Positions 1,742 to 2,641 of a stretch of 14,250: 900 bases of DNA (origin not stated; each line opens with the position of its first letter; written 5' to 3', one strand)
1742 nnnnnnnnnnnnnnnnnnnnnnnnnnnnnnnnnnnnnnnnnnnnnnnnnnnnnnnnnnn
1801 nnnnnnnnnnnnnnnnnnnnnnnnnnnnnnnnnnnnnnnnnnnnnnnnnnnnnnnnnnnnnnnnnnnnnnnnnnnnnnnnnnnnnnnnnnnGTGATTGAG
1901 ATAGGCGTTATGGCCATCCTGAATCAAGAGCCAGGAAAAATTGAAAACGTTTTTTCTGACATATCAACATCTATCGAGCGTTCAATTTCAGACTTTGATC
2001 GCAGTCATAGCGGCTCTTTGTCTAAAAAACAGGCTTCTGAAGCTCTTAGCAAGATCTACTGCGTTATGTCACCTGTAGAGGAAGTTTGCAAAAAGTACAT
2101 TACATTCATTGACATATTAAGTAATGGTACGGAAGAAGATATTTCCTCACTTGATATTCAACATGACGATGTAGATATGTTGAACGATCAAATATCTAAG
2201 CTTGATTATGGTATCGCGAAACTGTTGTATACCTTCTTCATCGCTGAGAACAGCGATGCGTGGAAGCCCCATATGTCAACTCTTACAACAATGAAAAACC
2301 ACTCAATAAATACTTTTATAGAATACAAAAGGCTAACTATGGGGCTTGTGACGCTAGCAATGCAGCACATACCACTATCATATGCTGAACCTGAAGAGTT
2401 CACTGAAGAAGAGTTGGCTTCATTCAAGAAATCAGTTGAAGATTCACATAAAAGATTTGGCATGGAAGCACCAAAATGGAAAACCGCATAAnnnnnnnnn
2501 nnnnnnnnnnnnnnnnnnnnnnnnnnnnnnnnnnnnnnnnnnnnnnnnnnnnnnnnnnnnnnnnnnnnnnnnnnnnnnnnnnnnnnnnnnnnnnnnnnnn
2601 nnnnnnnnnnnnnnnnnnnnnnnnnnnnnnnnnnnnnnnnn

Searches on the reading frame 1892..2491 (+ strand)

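Call 4: search_protein_families(library=pfam, proteins=[window:1892-2491:+], max_evalue=0.1)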
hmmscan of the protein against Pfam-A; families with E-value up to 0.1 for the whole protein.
window:1892-2491:+ (199 aa): 0 families

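Call 5: search_protein_families(library=phrogs, proteins=[window:1892-2491:+], max_evalue=0.1)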
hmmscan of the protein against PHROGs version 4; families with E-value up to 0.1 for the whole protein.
window:1892-2491:+ (199 aa): 4 families
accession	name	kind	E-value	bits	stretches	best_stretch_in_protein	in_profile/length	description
phrog_18235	-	unknown function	1.7e-141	469.9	1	1-199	1-199/199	-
phrog_26973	-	unknown function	0.027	14.5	1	50-127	211-287/310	-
phrog_35514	-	unknown function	0.048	14.6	0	110-196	106-191/192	-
phrog_8905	-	unknown function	0.049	14.3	0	154-189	31-66/215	-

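Call 44: search_protein_families(library=padloc, proteins=[window:1892-2491:+], max_evalue=0.1)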
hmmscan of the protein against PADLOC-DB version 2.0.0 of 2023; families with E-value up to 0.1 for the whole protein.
window:1892-2491:+ (199 aa): 1 family
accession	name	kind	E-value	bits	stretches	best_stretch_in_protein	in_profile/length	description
PDLC00352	PtuB1|PtuB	-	0.005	14.5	1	87-146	94-149/206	Unknown function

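Call 45: search_protein_families(library=ncbifam, proteins=[window:1892-2491:+], max_evalue=0.1)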
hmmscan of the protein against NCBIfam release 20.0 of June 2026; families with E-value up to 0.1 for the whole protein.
window:1892-2491:+ (199 aa): 0 families
